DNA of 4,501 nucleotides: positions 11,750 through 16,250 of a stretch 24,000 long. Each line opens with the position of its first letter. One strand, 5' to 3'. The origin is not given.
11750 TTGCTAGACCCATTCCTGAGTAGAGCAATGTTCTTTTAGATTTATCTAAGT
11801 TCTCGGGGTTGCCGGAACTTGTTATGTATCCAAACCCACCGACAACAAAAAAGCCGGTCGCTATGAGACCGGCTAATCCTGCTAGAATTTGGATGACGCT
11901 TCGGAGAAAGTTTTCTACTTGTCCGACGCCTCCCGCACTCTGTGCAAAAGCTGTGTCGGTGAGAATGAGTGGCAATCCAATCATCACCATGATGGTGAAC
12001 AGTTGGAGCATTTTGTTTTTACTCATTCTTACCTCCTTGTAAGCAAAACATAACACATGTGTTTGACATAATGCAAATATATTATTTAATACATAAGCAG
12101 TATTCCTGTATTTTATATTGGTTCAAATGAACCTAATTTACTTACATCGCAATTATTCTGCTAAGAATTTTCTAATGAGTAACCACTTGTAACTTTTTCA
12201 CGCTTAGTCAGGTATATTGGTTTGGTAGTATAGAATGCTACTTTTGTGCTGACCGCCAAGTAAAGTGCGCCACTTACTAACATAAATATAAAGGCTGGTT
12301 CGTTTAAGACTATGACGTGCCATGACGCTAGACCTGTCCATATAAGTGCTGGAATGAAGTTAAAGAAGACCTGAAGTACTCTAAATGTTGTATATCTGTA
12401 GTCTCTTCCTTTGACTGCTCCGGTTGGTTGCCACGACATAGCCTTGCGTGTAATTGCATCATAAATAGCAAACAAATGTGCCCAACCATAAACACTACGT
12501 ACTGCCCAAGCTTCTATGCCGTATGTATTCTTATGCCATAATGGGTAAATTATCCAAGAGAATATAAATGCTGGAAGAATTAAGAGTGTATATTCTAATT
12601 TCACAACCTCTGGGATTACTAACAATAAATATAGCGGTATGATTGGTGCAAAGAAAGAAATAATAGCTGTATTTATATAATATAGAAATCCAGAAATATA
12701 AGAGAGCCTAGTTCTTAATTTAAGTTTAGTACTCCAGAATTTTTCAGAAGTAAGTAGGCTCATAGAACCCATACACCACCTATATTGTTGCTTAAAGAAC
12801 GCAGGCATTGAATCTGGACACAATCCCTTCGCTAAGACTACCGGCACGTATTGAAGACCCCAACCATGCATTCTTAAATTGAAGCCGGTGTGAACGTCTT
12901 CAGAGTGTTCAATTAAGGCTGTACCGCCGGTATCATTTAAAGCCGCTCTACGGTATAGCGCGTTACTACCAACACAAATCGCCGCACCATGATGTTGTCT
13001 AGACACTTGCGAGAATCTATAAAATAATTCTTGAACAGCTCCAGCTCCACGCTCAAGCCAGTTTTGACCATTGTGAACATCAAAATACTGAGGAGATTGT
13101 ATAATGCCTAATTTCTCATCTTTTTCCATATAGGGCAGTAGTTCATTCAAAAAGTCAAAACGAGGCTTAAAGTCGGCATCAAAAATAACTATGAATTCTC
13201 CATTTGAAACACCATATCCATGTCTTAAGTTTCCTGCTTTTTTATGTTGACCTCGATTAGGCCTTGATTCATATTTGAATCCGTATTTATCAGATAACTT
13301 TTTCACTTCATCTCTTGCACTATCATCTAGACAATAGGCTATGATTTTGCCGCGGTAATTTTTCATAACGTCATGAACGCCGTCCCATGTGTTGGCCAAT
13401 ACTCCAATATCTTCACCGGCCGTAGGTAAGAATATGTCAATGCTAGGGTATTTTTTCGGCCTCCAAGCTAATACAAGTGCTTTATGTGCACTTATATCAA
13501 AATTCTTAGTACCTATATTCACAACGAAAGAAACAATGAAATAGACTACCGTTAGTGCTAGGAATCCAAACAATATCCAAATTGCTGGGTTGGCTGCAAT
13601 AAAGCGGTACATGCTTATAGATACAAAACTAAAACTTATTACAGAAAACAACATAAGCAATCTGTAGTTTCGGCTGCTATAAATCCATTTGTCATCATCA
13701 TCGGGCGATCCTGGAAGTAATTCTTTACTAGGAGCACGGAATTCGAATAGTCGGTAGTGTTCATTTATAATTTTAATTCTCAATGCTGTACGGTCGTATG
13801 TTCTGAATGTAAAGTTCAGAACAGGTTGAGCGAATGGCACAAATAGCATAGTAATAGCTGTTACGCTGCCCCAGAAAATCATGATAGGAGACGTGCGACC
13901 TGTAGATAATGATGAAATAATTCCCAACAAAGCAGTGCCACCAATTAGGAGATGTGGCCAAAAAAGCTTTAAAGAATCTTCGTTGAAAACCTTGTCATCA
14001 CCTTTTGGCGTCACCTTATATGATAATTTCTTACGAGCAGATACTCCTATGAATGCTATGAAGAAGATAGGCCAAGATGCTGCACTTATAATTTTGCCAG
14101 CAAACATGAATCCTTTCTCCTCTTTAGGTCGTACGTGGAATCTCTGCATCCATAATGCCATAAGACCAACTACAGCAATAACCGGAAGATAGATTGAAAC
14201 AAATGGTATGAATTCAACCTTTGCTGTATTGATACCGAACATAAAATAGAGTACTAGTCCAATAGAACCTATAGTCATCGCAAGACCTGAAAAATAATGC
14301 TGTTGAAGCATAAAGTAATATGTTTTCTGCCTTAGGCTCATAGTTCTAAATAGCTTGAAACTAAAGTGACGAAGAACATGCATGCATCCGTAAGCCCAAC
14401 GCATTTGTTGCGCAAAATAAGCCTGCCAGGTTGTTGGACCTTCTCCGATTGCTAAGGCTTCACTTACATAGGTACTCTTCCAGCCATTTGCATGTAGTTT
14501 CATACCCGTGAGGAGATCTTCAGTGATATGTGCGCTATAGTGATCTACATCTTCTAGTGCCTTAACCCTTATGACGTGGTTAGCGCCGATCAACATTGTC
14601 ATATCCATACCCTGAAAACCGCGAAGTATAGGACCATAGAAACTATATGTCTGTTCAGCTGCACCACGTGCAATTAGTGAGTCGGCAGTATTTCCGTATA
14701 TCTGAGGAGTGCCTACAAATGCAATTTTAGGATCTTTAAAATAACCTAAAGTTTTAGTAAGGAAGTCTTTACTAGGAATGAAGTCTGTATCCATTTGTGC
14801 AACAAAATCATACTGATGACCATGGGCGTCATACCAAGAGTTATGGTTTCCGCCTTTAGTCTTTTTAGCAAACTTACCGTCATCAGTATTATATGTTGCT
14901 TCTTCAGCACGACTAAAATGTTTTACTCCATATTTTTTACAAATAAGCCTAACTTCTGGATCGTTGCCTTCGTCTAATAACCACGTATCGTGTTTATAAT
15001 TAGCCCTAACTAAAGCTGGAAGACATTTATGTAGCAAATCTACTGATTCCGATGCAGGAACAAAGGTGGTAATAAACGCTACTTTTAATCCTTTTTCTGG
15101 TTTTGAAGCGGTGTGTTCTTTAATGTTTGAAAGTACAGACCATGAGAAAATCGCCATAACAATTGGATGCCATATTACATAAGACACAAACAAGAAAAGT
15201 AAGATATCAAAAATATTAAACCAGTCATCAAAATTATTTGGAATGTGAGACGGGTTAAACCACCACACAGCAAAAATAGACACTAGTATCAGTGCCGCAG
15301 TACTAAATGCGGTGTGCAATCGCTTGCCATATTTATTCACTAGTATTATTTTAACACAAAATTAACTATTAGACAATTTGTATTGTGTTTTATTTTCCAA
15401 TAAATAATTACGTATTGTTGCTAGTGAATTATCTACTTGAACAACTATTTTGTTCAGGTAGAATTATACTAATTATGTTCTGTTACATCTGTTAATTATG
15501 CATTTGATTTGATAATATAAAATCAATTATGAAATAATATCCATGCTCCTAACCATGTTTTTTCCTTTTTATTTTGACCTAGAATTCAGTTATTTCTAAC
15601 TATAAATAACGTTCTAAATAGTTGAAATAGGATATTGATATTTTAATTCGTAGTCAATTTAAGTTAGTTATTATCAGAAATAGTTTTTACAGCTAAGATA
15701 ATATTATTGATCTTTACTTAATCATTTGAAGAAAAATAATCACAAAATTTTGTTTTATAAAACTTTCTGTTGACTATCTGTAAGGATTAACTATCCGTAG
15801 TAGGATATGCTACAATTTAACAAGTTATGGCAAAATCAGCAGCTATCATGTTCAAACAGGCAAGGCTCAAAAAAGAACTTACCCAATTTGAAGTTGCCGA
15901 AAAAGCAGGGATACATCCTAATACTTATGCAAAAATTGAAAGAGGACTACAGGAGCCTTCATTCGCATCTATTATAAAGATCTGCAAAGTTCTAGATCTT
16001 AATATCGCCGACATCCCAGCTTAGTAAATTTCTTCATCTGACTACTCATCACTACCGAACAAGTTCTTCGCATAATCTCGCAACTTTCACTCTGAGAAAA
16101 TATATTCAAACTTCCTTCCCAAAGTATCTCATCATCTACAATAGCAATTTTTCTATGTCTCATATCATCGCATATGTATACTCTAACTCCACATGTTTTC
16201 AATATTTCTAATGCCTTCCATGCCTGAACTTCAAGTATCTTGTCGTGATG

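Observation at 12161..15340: Two complete BcsA/CesA-like processive glycan synthases fused head-to-tail in one polypeptide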

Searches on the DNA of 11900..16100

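Call 84: search_rna_families(source=window, start=11900, end=16100, threshold=evalue, max_evalue=1)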
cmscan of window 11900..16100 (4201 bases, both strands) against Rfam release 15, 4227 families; matches with E-value up to 1: 1.
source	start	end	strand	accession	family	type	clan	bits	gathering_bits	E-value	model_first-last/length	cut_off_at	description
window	14706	14839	+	RF00408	SNORA1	Gene; snRNA; snoRNA; HACA-box;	-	31.1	70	0.017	1-135/135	no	Small nucleolar RNA SNORA1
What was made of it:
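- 15341..15826 (-): AT-rich (about 30% GC) 486-nt upstream region, shared with a divergent 65-aa XRE-type HTH gene (15827-16024, +). It is the presumed promoter/leader of the synthase gene. No Rfam riboswitch was found (call 84).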
